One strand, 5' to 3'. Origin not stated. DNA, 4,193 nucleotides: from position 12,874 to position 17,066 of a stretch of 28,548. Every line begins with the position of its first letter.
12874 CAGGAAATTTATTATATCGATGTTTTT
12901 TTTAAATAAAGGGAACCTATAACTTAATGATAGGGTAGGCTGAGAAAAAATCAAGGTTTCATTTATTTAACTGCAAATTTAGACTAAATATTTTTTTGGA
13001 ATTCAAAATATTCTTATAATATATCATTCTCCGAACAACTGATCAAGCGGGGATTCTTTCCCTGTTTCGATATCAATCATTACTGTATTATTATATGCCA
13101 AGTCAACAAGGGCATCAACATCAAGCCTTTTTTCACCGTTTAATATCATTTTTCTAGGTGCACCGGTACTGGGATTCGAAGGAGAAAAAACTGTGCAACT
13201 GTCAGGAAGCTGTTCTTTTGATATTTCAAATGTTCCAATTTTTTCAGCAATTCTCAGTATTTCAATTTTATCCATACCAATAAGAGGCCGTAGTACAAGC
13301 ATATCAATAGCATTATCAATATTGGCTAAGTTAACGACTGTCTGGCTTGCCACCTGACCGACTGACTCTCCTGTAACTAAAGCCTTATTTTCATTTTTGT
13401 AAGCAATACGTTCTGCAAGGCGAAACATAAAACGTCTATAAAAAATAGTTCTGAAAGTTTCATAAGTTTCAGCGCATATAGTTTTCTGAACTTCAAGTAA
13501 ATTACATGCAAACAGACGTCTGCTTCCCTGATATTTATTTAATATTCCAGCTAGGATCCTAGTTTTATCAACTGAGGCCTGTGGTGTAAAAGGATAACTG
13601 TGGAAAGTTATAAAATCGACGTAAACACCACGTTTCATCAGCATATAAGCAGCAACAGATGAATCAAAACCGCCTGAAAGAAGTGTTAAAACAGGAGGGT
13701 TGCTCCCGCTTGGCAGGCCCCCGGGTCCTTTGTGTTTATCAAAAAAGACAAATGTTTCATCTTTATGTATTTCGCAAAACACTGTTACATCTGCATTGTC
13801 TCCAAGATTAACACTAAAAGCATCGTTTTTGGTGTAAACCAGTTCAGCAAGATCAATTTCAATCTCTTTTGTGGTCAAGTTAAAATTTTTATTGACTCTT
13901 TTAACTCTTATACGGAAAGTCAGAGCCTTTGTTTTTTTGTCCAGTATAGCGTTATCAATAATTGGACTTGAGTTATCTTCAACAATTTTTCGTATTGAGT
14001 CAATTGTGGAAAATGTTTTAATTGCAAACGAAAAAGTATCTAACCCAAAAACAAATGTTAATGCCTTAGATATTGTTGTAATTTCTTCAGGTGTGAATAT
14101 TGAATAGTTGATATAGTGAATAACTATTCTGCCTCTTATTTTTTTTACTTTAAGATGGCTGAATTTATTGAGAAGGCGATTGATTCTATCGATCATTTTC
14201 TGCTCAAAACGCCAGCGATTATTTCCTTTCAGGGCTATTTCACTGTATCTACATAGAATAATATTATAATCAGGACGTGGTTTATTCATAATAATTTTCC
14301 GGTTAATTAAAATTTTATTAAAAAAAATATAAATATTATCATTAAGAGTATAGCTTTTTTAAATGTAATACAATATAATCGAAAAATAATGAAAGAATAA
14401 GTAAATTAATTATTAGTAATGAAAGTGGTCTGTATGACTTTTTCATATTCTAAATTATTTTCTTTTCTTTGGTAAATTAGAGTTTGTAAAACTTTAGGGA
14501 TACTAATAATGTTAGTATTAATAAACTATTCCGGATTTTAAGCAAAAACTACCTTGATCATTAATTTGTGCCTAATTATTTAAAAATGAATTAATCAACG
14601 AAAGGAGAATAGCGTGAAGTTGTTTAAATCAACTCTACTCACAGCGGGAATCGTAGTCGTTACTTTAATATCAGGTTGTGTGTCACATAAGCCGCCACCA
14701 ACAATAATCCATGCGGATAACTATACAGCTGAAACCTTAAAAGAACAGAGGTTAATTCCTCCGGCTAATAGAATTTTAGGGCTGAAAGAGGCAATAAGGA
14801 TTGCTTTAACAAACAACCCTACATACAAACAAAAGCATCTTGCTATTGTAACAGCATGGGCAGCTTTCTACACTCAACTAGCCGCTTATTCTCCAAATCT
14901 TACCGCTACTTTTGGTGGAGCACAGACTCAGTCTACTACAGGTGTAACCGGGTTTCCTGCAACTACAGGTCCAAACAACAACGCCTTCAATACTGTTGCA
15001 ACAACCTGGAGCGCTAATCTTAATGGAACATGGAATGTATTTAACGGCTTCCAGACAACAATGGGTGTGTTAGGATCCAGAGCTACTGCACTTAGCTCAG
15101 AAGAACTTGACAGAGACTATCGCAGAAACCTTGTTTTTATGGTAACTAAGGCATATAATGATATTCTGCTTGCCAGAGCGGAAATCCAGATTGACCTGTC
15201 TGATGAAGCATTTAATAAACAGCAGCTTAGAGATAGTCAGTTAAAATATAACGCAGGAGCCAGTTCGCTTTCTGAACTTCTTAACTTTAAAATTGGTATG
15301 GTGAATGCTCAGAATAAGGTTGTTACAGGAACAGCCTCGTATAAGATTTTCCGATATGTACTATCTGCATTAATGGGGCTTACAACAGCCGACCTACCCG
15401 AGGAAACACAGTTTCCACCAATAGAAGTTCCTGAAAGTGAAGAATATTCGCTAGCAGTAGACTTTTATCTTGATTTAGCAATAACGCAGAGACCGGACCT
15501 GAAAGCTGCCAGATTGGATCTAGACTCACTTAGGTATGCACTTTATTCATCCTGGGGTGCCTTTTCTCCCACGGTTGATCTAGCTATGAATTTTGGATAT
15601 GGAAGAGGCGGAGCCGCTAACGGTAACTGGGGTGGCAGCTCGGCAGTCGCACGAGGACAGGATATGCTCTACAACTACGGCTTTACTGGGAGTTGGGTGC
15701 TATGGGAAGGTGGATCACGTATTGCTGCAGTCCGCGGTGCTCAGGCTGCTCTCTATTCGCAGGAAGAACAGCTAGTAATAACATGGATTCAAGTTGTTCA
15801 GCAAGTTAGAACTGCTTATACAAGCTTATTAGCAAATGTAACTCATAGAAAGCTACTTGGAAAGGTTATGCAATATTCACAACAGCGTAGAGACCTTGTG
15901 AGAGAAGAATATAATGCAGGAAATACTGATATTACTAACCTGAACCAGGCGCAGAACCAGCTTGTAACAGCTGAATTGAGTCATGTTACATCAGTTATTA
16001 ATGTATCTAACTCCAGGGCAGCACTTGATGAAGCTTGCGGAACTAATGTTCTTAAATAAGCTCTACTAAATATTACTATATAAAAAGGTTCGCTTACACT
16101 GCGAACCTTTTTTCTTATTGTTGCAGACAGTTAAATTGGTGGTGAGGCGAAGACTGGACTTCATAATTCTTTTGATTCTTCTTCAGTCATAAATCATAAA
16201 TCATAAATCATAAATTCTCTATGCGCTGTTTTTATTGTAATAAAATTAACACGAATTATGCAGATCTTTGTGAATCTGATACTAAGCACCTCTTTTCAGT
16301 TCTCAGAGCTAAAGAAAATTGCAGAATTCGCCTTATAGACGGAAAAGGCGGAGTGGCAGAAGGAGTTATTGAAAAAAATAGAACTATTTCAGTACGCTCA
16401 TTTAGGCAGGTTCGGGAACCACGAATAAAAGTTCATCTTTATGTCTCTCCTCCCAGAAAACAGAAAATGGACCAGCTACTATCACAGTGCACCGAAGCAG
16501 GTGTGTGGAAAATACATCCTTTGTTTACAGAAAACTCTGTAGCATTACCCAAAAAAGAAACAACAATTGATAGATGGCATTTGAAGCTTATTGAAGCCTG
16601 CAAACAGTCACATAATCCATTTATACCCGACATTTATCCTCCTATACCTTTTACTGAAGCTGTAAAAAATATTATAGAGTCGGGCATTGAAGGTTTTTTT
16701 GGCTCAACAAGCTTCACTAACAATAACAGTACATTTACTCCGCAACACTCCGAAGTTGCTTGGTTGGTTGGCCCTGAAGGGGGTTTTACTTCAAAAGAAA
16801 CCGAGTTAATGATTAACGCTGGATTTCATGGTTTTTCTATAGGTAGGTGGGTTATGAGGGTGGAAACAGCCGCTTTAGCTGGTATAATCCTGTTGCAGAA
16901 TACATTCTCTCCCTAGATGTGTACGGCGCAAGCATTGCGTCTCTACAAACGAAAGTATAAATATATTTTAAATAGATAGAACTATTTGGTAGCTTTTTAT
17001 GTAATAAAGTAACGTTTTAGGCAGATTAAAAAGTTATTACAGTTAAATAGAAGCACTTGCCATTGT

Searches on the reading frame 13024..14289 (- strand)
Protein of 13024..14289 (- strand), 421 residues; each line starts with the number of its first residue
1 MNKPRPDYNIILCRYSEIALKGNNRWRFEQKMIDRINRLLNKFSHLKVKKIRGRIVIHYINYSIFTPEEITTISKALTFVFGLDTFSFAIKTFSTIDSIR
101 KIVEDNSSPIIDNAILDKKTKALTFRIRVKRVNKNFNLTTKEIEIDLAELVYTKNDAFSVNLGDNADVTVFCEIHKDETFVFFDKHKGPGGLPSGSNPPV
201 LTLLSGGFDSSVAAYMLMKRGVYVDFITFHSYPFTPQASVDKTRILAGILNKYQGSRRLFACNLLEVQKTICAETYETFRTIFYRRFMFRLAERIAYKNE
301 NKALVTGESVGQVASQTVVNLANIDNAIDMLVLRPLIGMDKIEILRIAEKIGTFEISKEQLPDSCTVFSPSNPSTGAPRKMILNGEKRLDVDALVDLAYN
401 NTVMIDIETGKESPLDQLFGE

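Call 46: search_protein_families(library=pfam, proteins=[window:13024-14289:-], max_evalue=0.0001)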
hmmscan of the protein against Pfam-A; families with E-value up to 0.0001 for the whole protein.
window:13024-14289:- (421 aa): 4 families
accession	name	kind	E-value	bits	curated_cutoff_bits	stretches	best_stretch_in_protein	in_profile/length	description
PF02568.20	ThiI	-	4e-61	206.5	20.5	1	198-389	4-195/197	Thiamine biosynthesis protein (ThiI)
PF22025.1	ThiI_fer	-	4.3e-17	62.8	25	1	10-87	1-72/72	ThiI ferredoxin-like domain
PF02926.22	THUMP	-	5.4e-09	36.8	20.6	1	113-184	17-84/84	THUMP domain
PF06508.19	QueC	-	3.7e-06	27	22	0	201-230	3-32/210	Queuosine biosynthesis protein QueC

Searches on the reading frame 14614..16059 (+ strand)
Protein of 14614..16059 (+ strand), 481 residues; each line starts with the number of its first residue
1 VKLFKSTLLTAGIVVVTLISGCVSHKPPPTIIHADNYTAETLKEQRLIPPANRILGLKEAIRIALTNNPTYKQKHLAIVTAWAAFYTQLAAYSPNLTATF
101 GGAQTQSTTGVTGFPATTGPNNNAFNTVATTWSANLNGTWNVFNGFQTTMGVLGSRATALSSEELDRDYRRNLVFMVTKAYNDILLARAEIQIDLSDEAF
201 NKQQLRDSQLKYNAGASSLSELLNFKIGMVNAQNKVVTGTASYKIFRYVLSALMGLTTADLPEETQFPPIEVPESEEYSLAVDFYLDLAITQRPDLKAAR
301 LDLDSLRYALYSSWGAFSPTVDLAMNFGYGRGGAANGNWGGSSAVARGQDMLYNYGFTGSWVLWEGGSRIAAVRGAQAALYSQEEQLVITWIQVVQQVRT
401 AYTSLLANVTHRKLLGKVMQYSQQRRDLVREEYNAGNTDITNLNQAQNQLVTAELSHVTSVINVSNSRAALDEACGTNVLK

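Call 11: search_protein_families(library=pfam, proteins=[window:14614-16059:+], max_evalue=0.001)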
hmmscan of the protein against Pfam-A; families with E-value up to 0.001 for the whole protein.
window:14614-16059:+ (481 aa): 1 family
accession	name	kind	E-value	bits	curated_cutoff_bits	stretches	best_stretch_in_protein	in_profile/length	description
PF02321.23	OEP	-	5.7e-49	166.9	22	2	284-473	3-184/187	Outer membrane efflux protein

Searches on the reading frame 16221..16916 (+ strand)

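Call 11: search_protein_families(library=pfam, proteins=[window:16221-16916:+], max_evalue=0.001)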
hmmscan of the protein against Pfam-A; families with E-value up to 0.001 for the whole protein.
window:16221-16916:+ (231 aa): 2 families
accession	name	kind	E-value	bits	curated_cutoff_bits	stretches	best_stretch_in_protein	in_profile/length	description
PF04452.19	Methyltrans_RNA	-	2.9e-37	128.2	23.9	1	67-225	3-164/165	RNA methyltransferase domain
PF20260.4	PUA_4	-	3.2e-07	30.8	23.9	1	18-52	3-37/48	RNA methyltransferase PUA domain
